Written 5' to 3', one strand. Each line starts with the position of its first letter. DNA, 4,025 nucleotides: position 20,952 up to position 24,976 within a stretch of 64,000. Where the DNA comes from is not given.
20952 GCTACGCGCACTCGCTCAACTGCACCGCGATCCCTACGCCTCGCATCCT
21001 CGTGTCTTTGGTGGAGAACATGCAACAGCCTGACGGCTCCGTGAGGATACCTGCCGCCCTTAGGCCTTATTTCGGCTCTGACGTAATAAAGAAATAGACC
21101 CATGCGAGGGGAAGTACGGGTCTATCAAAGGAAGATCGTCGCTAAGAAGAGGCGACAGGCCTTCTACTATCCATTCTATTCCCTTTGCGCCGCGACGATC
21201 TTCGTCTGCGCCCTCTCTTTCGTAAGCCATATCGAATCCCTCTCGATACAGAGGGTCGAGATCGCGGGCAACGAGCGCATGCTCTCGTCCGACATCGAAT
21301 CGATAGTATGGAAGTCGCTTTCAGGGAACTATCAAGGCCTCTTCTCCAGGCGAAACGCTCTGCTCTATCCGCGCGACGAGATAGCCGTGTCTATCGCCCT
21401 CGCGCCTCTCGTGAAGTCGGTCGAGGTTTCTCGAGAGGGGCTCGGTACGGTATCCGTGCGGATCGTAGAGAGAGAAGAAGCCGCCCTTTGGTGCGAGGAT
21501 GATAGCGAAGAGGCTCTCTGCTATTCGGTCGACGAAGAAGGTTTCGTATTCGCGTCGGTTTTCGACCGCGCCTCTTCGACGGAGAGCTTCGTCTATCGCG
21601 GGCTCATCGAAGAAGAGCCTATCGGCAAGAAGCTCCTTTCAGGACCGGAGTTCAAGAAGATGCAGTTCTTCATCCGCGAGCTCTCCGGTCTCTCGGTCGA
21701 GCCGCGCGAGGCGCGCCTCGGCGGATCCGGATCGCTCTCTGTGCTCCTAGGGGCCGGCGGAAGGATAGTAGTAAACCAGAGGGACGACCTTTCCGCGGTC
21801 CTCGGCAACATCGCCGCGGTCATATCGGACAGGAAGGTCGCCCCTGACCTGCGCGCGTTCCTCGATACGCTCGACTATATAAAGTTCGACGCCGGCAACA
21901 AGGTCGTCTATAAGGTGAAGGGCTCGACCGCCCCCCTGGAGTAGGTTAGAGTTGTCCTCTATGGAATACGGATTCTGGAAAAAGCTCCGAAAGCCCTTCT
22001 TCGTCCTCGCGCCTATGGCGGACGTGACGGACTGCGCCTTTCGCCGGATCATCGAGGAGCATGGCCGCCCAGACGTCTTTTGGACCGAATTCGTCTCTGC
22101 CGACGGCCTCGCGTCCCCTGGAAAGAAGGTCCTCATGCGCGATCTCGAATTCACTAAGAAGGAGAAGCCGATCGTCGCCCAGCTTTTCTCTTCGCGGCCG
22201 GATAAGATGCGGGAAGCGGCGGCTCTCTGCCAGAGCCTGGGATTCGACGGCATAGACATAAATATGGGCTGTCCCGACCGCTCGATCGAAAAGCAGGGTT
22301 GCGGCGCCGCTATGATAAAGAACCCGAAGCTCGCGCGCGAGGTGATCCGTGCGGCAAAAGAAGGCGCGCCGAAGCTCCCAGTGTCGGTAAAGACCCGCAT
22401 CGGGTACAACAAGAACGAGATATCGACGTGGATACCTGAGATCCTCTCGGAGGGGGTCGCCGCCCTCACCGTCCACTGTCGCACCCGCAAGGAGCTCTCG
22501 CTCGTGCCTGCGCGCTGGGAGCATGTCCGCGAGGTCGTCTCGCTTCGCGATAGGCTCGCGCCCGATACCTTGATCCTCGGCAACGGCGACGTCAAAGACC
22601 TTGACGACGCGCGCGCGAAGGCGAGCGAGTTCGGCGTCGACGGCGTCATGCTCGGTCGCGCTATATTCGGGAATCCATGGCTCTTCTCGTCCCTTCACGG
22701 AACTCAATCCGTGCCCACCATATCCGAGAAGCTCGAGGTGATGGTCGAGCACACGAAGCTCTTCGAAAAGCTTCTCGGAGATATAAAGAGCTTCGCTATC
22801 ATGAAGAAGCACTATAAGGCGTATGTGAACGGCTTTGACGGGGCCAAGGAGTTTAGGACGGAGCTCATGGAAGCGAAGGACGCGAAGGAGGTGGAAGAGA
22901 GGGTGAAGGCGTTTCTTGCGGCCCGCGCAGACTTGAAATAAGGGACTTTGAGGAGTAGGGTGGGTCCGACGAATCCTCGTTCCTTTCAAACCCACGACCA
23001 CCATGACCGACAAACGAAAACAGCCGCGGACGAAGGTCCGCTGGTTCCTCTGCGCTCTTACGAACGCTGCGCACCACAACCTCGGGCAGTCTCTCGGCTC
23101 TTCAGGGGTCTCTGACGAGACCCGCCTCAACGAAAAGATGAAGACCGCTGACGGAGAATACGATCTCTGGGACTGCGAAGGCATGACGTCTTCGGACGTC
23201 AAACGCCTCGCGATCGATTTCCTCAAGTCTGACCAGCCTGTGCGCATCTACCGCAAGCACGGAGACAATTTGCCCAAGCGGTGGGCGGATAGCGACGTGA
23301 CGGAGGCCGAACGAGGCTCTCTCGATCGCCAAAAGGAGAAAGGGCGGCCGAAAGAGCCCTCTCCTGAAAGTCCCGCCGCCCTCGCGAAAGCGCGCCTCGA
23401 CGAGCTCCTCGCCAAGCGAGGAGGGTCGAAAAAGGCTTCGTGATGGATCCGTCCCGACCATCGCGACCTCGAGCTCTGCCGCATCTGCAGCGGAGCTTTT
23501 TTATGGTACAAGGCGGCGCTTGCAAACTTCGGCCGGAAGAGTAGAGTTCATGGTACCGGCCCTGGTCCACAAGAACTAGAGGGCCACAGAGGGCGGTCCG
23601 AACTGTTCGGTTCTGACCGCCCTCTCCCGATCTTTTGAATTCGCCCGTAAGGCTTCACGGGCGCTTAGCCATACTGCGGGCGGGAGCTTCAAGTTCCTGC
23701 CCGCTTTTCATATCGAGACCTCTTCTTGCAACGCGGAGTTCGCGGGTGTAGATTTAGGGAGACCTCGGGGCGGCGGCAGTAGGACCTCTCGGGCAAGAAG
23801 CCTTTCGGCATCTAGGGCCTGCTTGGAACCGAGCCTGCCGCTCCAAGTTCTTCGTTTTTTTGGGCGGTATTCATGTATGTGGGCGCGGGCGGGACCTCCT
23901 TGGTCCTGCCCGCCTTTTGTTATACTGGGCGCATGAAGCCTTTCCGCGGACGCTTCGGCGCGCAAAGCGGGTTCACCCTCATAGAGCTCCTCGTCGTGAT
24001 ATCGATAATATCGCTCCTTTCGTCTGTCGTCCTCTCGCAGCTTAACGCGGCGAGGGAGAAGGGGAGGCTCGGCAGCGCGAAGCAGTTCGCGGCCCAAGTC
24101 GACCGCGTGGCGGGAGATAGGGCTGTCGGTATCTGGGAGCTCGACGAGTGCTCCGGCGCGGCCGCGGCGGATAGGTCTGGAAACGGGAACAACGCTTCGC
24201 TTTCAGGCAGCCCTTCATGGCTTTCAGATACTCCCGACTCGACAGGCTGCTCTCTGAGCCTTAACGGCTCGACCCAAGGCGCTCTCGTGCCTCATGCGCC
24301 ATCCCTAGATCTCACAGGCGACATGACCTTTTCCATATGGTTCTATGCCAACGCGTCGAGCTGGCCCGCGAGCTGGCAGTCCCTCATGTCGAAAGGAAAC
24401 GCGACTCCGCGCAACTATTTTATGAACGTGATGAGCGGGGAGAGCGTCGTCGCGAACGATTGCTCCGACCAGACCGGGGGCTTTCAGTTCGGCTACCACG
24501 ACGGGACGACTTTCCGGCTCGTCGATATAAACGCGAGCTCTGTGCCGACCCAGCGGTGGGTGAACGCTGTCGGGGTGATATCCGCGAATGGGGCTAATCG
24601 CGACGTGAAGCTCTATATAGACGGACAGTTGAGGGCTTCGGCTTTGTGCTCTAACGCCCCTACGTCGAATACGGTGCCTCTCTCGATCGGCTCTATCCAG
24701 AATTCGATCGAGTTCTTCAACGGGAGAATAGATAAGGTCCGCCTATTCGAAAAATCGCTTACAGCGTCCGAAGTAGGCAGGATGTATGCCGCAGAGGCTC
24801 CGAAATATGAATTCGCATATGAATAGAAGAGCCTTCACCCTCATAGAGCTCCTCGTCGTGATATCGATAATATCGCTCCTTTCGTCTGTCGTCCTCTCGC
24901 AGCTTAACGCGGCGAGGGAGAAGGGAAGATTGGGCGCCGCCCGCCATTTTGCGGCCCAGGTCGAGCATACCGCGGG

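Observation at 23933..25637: Tandem LamG-type pilin genes sharing a 92-nt perfect direct repeat at their 5' ends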

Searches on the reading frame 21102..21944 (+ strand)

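Call 38: search_protein_families(library=pfam, proteins=[window:21102-21944:+], max_evalue=0.001)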
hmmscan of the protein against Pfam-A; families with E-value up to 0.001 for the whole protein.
window:21102-21944:+ (280 aa): 1 family
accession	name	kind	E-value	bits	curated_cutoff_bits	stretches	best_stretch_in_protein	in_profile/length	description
PF08478.15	POTRA_1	-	5.3e-06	27.1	23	1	48-124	2-69/69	POTRA domain, FtsQ-type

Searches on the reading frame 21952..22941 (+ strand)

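Call 58: search_protein_families(library=pfam, proteins=[window:21952-22941:+], max_evalue=0.00001)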
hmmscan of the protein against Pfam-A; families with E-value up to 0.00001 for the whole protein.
window:21952-22941:+ (329 aa): 1 family
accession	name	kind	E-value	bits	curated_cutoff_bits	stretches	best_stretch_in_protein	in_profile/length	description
PF01207.24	Dus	-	1.2e-69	235.3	20.4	1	19-322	2-307/311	Dihydrouridine synthase (Dus)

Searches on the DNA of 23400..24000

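Call 64: search_rna_families(source=window, start=23400, end=24000, threshold=evalue, max_evalue=1)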
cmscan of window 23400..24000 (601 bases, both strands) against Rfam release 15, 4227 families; matches with E-value up to 1: 1.
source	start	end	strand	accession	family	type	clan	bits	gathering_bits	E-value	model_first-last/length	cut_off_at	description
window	23587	23647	+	RF01838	sobemo_FSE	Cis-reg; frameshift_element;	-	17.8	55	0.61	22-79/79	no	sobemovirus ribosomal frameshift elemental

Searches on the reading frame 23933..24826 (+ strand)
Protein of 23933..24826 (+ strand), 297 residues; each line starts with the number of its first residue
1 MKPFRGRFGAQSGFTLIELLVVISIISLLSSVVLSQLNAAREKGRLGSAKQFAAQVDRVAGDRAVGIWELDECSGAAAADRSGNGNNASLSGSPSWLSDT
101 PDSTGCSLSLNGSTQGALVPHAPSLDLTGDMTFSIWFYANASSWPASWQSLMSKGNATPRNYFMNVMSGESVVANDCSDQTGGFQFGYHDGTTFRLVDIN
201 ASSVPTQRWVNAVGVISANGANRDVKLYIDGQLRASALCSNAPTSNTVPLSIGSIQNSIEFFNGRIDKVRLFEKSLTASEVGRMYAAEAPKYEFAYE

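Call 8: search_protein_families(library=pfam, proteins=[window:23933-24826:+], max_evalue=0.01)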
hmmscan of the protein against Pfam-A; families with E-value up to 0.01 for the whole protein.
window:23933-24826:+ (297 aa): 3 families
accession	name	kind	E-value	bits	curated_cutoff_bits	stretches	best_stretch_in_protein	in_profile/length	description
PF13385.13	Laminin_G_3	-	2.7e-22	80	27.6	1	111-281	1-150/151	Concanavalin A-like lectin/glucanases superfamily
PF07963.17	N_methyl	-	4.1e-07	29.8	21.2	1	11-34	4-27/27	Prokaryotic N-terminal methylation motif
PF02973.23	Sialidase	-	0.0085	16.1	26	0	144-282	43-182/189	Sialidase, N-terminal domain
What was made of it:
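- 23933..24826 (+): A1, a prepilin-LamG gene (297 aa). The leader is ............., followed by FTLIELL. Pfam N_methyl 4.1e-07 and Laminin_G_3 2.7e-22 (call 8).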

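Call 12: find_encoding_contigs(protein=window:23933-24826:+, flank=10000, max_places=10)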
Protein window:23933-24826:+ (297 aa): no gene with exactly this product is on record in the collection.

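Call 15: find_homologous_proteins(query=window:23933-24823:+)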
Query window:23933-24823:+ (297 aa): 838 proteins with E <= 0.001 among 5262 candidates; the best 120 are listed.
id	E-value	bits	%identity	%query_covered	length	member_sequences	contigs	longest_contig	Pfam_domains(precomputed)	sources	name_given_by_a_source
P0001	5.6e-193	658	100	100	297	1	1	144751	PF07963.18,PF13385.14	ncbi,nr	ncbi:MAG: prepilin-type N-terminal cleavage/methylation domain-containing protein [Candidatus Taylor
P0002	8.8e-57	211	45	98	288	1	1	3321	PF07963.18,PF13385.14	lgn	-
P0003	2.9e-56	209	46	96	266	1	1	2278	PF07963.18,PF13385.14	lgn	-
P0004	7.6e-54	201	43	95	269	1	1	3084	PF07963.18,PF13385.14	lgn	-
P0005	1.3e-51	194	44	94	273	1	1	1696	PF07963.18,PF13385.14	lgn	-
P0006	2.2e-51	193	43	95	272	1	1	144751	PF07963.18,PF13385.14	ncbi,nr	ncbi:MAG: prepilin-type N-terminal cleavage/methylation domain-containing protein [Candidatus Taylor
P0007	5.9e-51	192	44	96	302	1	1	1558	PF07963.18,PF13385.14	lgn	-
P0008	1.5e-50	190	44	94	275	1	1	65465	PF07963.18,PF07953.21,PF13385.14,PF02210.32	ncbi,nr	ncbi:MAG: prepilin-type N-terminal cleavage/methylation domain-containing protein [Candidatus Taylor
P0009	1.6e-50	190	42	96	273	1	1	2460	PF07963.18,PF13385.14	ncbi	-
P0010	7.4e-50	188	44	95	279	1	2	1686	PF07963.18,PF07953.21,PF13385.14,PF02210.32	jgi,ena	-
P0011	7.5e-50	188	43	96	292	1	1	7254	PF07963.18,PF13385.14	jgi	jgi:prepilin-type N-terminal cleavage/methylation domain-containing protein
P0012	7.6e-50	188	43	92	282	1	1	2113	PF07963.18,PF13385.14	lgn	-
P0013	8.8e-50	188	42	96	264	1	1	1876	PF07963.18,PF13385.14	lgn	-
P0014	1.7e-49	187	44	96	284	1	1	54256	PF07963.18,PF13385.14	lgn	-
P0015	2.4e-49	186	41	98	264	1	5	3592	PF07963.18,PF13385.14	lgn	-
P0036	9.5e-46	175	39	97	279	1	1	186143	PF07963.18,PF13385.14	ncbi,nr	ncbi:MAG: LamG domain-containing protein [Candidatus Taylorbacteria bacterium]|nr:LamG domain-contai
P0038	1.8e-45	174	41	93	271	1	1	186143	PF07963.18,PF13385.14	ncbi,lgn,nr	ncbi:MAG: LamG domain-containing protein [Candidatus Taylorbacteria bacterium]|nr:LamG domain-contai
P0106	5.3e-39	152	40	92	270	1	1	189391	PF07963.18,PF07953.21,PF13385.14,PF02210.32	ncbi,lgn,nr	ncbi:MAG: LamG domain-containing protein [Candidatus Taylorbacteria bacterium]|nr:LamG domain-contai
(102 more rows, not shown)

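Call 16: find_encoding_contigs(protein=P0001, flank=10000, max_places=4)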
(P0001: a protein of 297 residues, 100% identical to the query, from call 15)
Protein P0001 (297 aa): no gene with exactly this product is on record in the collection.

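Call 17: find_encoding_contigs(protein=P0002, flank=10000, max_places=4)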
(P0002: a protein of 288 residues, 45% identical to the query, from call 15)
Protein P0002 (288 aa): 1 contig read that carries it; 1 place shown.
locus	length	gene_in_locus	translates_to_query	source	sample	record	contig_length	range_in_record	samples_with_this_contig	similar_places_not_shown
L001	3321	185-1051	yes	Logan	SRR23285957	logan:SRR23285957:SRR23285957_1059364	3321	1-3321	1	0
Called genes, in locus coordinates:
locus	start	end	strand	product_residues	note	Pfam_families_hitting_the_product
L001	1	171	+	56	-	?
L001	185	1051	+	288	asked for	PF07963:N_methyl (weak), PF13385:Laminin_G_3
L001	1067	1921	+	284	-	PF07963:N_methyl (weak), PF13385:Laminin_G_3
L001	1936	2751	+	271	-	PF07963:N_methyl, PF13385:Laminin_G_3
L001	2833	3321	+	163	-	?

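Call 18: find_encoding_contigs(protein=P0036, flank=10000, max_places=4)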
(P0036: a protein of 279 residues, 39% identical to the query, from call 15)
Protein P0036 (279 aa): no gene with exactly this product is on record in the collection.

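Call 19: find_related_loci(query=A1, collection=genome_contigs, flank=6000)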
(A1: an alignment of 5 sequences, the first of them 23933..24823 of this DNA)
Query A1 (297 aa) in genome_contigs; peptide patterns used: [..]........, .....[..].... (x = any residue, [..] = any of these).
600 stretches matched a pattern (row limit reached: there are more); 230 encode a relative of the query (tblastn E <= 1e-3); the best 80 are kept; 80 distinct loci.
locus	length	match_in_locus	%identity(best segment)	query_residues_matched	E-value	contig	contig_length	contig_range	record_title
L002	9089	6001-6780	33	13-285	3e-34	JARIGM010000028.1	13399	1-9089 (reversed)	MAG: Candidatus Kaiserbacteria bacterium isolate CullarsAll.DT.26 k141_617910, whole genome shotgun sequence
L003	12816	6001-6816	34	11-289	2e-30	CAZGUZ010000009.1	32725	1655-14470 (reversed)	MAG TPA_asm: uncultured Candidatus Saccharibacteria bacterium isolate SRP219642_co7_221 genome assembly, contig: NODE_18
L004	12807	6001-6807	29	13-295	1e-17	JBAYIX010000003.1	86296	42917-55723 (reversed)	MAG: Candidatus Paceibacterota bacterium isolate SO_2016_GW1_41 scaffold00623_OW334_2016, whole genome shotgun sequence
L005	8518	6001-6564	29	61-287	5e-13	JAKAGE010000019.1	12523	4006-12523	MAG: bacterium isolate WY2.bin145 NODE_7740_length_12523_cov_1.202565, whole genome shotgun sequence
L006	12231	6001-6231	44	13-84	4e-10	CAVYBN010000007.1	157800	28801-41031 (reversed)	MAG: Candidatus Parcubacteria bacterium isolate MFD03044.bin.2.101 genome assembly, contig: contig_59541, whole genome s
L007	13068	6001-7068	24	10-287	3e-9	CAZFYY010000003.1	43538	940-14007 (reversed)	MAG TPA_asm: uncultured Gammaproteobacteria bacterium isolate SRP296810_co1_333 genome assembly, contig: NODE_701_length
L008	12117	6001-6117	64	7-45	2e-9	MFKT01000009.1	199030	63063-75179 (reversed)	MAG: Candidatus Kaiserbacteria bacterium RIFCSPHIGHO2_01_FULL_53_29 rifcsphigho2_01_scaffold_163, whole genome shotgun s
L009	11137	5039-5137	82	13-45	3e-9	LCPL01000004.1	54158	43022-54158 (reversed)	MAG: Parcubacteria group bacterium GW2011_GWC2_48_17 UY29_C0004, whole genome shotgun sequence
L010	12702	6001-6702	56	3-59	4e-9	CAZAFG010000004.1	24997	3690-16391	MAG TPA_asm: uncultured Candidatus Saccharibacteria bacterium isolate SRP286056_co2_554 genome assembly, contig: NODE_28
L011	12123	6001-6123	54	5-45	1e-8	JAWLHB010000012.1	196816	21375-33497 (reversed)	MAG: Lentisphaeria bacterium isolate 30dZY2.bin.23 NODE_155_length_196816_cov_10.893690, whole genome shotgun sequence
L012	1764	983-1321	31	7-140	1e-8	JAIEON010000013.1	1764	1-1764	MAG: Patescibacteria group bacterium isolate co.spades.DASTOOL.1kb_105 c_000000255393, whole genome shotgun sequence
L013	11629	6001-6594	27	80-292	2e-8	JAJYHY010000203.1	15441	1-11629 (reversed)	MAG: bacterium isolate DBS2-1.bin101 NODE_6981_length_15441_cov_1.491707, whole genome shotgun sequence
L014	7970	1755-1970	37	5-83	3e-8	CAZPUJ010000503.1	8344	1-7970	MAG TPA_asm: uncultured Planctomycetaceae bacterium isolate binchicken_co165_362 genome assembly, contig: k141_2475353,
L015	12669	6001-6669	68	11-44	3e-8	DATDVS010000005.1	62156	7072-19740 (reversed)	MAG TPA_asm: Candidatus Paceibacterota bacterium isolate SMAG_U8090 k141_1867547, whole genome shotgun sequence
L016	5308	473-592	60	6-45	4e-8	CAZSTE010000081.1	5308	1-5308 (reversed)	MAG TPA_asm: uncultured bacterium isolate binchicken_co14_101 genome assembly, contig: NODE_16290_length_5308_cov_3.6306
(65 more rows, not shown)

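Call 21: find_encoding_contigs(protein=P0038, flank=10000, max_places=3)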
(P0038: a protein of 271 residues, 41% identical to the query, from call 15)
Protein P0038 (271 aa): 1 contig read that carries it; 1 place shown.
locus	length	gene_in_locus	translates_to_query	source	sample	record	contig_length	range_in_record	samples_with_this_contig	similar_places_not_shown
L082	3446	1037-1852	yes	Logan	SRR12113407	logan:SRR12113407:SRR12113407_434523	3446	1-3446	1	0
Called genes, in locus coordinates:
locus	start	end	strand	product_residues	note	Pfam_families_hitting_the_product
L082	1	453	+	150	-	?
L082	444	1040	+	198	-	PF01351:RNase_HII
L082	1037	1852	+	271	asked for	PF07963:N_methyl (weak), PF13385:Laminin_G_3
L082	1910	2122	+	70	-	PF01783:Ribosomal_L32p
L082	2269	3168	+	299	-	PF01029:NusB, PF00293:NUDIX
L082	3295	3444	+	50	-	?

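Call 22: find_encoding_contigs(protein=P0014, flank=10000, max_places=3)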
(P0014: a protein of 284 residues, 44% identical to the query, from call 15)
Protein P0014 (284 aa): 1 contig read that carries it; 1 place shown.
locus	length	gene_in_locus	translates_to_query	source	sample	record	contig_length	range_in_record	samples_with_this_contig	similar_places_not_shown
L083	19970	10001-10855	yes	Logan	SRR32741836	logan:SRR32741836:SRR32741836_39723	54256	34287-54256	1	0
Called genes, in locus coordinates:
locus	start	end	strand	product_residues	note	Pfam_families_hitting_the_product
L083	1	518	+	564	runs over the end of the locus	PF03717:PBP_dimer, PF00905:Transpeptidase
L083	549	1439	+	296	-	PF00561:Abhydrolase_1 (weak), PF08538:DUF1749, PF12146:Hydrolase_4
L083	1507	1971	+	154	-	PF03449:GreA_GreB_N, PF01272:GreA_GreB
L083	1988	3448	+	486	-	PF01336:tRNA_anti-codon, PF00152:tRNA-synt_2, PF01409:tRNA-synt_2d (weak)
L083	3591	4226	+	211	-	-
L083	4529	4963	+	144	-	PF02381:MraZ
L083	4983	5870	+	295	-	PF01795:Methyltransf_5, PF13847:Methyltransf_31 (faint)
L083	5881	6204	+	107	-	-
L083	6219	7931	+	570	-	PF03717:PBP_dimer, PF00905:Transpeptidase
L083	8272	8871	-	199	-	-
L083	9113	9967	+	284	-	PF01551:Peptidase_M23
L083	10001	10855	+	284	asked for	PF07963:N_methyl, PF13385:Laminin_G_3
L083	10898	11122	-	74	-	-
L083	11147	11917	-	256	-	PF00535:Glycos_transf_2, PF10111:Glyco_tranf_2_2, PF13641:Glyco_tranf_2_3, PF13632:Glyco_trans_2_3 (weak)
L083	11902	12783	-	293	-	PF01531:Glyco_transf_11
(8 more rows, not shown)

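Call 23: find_encoding_contigs(protein=P0106, flank=10000, max_places=3)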
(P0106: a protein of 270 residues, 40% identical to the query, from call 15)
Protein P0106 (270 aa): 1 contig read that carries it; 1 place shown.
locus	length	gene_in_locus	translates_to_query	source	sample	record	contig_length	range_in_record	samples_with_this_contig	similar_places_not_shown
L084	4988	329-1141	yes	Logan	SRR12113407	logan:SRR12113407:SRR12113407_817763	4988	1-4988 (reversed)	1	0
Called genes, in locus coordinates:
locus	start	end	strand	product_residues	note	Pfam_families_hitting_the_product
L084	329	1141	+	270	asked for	PF07963:N_methyl (weak), PF07953:Toxin_R_bind_N (weak), PF13385:Laminin_G_3, PF02210:Laminin_G_2 (faint)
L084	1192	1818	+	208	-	PF06790:UPF0259, PF25231:DUF7847, PF10110:GPDPase_memb (weak)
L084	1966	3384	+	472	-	PF00224:PK, PF02887:PK_C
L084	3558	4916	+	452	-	-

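Call 40: find_encoding_contigs(protein=P0004, flank=10000, max_places=5)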
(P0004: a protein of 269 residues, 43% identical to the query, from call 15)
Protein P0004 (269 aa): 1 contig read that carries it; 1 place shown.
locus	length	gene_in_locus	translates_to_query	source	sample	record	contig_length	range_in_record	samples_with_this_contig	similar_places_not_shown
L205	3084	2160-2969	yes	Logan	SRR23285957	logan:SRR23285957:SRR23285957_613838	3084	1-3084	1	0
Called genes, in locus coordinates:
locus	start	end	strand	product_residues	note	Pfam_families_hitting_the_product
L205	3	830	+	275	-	?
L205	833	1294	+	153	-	PF07963:N_methyl (weak)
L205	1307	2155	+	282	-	PF07963:N_methyl (weak), PF13385:Laminin_G_3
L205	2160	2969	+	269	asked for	PF07963:N_methyl (weak), PF13385:Laminin_G_3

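Call 63: list_cluster_members(proteins=[P0001, P0006, P0004])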
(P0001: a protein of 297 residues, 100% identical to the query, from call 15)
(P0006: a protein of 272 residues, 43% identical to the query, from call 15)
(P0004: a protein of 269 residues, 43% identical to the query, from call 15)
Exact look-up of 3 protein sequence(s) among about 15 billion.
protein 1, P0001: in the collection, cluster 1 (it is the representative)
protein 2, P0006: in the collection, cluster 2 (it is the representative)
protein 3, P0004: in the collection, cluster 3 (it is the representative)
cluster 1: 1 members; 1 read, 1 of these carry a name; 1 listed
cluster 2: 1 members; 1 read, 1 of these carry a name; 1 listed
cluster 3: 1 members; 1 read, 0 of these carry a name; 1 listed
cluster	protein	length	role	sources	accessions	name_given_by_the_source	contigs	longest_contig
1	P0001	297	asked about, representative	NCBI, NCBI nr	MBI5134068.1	MAG: prepilin-type N-terminal cleavage/methylation domain-containing protein [Candidatus ... | prepilin-type N-terminal cleavage/methylation domain-containing protein [Candidatus ...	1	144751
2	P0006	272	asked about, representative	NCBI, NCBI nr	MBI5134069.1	MAG: prepilin-type N-terminal cleavage/methylation domain-containing protein [Candidatus ... | prepilin-type N-terminal cleavage/methylation domain-containing protein [Candidatus ...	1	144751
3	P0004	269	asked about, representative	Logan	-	-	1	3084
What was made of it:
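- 23933..24826 (+): It is 100% identical to NCBI MBI5134068.1, Candidatus Taylorbacteria MAG (calls 15, 63).
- The sequence is a metagenome-assembled genome (calls 15, 63).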
